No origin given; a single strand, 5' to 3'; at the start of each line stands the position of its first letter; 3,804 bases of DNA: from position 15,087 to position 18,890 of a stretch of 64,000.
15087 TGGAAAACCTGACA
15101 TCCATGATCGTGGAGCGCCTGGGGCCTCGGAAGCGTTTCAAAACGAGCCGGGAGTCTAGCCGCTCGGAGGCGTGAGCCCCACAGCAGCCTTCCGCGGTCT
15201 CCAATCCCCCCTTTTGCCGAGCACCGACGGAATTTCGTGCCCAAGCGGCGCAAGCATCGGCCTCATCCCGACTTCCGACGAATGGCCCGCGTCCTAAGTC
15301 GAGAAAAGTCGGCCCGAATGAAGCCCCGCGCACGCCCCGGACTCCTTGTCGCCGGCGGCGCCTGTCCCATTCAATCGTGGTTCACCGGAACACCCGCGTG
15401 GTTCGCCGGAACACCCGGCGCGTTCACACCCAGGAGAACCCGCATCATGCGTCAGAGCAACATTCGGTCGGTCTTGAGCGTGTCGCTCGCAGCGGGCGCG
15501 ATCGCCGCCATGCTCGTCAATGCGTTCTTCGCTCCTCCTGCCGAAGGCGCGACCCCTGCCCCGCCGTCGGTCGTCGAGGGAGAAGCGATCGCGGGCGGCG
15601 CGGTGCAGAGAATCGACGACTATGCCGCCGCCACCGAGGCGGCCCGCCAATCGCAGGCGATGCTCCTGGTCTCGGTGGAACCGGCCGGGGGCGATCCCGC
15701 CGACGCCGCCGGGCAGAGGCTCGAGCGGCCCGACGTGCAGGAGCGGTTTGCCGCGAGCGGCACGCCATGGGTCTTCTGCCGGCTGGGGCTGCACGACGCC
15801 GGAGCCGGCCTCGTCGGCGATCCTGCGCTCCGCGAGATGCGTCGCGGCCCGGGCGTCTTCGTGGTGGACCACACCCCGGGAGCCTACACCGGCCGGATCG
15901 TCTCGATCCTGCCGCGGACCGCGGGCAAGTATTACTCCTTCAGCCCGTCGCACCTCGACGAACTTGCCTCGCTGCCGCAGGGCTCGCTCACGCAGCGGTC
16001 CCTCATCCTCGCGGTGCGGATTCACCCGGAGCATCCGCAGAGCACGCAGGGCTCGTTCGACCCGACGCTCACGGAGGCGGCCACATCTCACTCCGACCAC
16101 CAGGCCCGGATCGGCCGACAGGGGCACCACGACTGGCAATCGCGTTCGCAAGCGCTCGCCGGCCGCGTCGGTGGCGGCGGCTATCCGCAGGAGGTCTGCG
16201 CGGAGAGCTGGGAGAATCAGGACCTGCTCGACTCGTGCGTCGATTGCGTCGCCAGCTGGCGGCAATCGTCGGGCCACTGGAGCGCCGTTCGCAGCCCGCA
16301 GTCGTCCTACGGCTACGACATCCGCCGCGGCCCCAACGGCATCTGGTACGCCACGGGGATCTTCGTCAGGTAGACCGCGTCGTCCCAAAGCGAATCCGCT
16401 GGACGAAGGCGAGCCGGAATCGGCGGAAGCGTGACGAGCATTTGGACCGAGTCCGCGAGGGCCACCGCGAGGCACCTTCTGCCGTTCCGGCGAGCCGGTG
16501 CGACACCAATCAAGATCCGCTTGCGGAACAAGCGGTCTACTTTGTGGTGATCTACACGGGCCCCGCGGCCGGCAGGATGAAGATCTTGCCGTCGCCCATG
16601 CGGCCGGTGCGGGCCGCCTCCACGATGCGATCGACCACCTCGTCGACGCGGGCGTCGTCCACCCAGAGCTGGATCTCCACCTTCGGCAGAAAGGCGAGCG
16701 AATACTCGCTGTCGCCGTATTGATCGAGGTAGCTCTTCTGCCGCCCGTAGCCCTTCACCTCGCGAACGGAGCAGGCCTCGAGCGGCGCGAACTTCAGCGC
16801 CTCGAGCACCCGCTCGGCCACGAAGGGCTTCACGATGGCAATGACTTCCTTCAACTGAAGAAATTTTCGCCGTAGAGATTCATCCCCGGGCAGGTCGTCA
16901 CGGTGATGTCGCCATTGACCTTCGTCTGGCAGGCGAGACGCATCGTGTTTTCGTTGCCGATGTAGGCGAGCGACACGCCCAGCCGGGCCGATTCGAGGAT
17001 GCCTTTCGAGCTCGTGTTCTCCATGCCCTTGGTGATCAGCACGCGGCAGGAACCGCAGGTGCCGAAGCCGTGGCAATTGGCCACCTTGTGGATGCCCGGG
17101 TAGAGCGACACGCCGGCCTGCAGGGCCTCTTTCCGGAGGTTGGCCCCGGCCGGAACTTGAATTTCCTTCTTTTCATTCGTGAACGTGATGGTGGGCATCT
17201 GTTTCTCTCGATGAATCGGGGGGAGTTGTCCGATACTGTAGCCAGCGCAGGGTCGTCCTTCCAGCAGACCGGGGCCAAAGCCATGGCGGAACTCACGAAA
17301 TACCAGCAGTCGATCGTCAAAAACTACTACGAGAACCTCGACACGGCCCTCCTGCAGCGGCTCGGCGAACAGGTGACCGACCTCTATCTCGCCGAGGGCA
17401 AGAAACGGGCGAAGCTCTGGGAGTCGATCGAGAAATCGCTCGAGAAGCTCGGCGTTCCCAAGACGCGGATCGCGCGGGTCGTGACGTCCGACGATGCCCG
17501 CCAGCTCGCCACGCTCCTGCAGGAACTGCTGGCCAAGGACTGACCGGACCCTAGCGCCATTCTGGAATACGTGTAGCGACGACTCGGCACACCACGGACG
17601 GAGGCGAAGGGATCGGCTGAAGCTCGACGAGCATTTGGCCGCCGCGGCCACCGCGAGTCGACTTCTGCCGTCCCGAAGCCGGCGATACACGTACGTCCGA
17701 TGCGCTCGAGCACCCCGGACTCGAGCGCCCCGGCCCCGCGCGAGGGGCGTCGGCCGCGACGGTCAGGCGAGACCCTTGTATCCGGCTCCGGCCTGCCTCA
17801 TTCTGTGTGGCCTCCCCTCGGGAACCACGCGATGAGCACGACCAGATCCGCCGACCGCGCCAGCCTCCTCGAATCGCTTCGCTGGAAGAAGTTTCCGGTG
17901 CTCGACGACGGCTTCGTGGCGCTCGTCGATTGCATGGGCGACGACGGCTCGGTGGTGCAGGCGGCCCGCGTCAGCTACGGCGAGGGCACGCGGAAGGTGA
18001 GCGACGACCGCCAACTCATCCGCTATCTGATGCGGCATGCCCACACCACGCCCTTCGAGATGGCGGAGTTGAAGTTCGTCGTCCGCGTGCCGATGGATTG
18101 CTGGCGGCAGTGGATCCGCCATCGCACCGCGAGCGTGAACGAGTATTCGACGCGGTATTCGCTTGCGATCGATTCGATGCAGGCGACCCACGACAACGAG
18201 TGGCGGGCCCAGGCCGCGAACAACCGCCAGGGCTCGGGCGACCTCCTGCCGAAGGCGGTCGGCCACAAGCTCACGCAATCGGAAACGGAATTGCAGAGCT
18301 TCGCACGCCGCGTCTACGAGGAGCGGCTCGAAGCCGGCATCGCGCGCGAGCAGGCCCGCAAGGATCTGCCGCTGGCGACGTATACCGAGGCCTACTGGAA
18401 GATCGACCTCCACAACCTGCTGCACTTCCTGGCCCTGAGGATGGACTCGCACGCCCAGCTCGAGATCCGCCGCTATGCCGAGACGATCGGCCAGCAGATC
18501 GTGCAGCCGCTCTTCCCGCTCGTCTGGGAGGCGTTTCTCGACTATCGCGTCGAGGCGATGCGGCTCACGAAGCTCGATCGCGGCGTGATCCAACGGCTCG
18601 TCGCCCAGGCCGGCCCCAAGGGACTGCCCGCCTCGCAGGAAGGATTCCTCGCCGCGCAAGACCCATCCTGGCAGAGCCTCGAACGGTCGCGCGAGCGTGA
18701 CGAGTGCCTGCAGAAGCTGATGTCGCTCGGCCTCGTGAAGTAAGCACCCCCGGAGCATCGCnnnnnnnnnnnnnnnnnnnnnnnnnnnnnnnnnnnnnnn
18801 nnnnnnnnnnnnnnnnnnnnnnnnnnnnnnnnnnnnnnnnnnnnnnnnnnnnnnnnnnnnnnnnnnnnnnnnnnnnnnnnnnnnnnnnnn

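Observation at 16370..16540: Mosaic ~170-bp element: B core flanked by inverted family C hairpin arms, present twice and supplying stop codons at its ends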

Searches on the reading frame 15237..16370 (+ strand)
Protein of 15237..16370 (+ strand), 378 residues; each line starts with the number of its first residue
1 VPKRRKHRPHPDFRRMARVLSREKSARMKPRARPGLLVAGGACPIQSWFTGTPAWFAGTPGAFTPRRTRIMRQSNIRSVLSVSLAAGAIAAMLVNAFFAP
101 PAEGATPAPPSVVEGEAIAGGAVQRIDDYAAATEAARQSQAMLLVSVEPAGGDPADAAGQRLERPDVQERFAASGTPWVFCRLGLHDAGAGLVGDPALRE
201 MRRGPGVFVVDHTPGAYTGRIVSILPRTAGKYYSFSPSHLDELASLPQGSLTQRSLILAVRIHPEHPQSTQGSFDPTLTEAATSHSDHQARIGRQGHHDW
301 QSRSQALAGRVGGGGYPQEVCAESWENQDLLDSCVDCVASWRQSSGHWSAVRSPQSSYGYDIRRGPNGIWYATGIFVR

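Call 36: search_protein_families(library=pfam, proteins=[window:15237-16370:+], max_evalue=0.001)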
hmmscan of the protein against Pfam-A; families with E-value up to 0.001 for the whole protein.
window:15237-16370:+ (378 aa): 0 families

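Call 86: search_protein_families(library=pfam, proteins=[window:15447-16370:+], max_evalue=10)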
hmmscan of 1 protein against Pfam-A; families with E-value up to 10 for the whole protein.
window:15447-16370:+ (308 aa): 1 family
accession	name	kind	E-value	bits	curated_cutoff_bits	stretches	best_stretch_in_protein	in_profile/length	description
PF00188.32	CAP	-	0.0098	17.2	21.1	1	203-286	17-95/117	Cysteine-rich secretory protein family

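Call 87: search_protein_families(library=ncbifam, proteins=[window:15447-16370:+], max_evalue=1)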
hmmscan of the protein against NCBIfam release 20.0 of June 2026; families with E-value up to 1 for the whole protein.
window:15447-16370:+ (308 aa): 0 families

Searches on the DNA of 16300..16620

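Call 17: search_rna_families(source=window, start=16300, end=16620, threshold=evalue, max_evalue=10)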
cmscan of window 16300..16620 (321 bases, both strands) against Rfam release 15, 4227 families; matches with E-value up to 10: 3.
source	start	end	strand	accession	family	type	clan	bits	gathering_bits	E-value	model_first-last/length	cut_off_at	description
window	16518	16606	+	RF00223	IRES_Bip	Cis-reg; IRES;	-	14.7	40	0.016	1-263/263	no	bip internal ribosome entry site (IRES)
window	16334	16389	-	RF00223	IRES_Bip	Cis-reg; IRES;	-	12.7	40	0.07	1-263/263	no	bip internal ribosome entry site (IRES)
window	16470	16573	-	RF02659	ncRv12659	Gene; sRNA;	-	12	209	2.4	1-174/174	no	ncRv12659 sRNA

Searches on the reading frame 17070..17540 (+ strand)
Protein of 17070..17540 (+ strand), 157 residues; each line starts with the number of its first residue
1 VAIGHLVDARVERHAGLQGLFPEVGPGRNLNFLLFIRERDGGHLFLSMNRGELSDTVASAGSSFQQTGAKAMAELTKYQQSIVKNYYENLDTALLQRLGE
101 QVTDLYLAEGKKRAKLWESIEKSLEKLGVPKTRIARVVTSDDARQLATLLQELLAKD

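Call 36: search_protein_families(library=pfam, proteins=[window:17070-17540:+], max_evalue=0.001)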
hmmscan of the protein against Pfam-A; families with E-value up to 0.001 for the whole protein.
window:17070-17540:+ (157 aa): 0 families

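Call 87: search_protein_families(library=ncbifam, proteins=[window:17070-17540:+], max_evalue=1)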
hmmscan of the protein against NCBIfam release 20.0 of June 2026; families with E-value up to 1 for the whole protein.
window:17070-17540:+ (157 aa): 3 families
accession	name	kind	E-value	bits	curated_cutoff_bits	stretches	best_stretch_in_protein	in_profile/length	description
TIGR02669.1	SpoIID_LytB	domain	0.028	14.3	83.3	1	65-90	241-266/270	SpoIID/LytB domain-containing protein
TIGR00176.1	mobB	equivalog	0.033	14.2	76.2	1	63-127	51-114/155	molybdopterin-guanine dinucleotide biosynthesis protein B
NF009695.0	PRK13222.1-2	equivalog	0.049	13.1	225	1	79-153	58-131/226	phosphoglycolate phosphatase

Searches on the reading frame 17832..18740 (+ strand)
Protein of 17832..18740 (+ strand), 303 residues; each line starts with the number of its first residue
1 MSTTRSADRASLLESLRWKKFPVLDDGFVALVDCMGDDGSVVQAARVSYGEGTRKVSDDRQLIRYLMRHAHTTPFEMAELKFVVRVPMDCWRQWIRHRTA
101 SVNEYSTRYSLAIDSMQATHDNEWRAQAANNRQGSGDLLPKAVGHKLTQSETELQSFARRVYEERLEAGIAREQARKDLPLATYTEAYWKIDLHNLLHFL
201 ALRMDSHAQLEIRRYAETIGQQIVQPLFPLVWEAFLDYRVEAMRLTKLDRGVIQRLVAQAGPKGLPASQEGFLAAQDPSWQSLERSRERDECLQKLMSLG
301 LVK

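Call 36: search_protein_families(library=pfam, proteins=[window:17832-18740:+], max_evalue=0.001)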
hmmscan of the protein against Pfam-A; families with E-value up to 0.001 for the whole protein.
window:17832-18740:+ (303 aa): 1 family
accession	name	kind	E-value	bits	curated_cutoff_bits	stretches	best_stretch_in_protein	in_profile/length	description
PF02511.20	Thy1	-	5.1e-50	170.3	24.8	1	31-224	2-186/191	Thymidylate synthase complementing protein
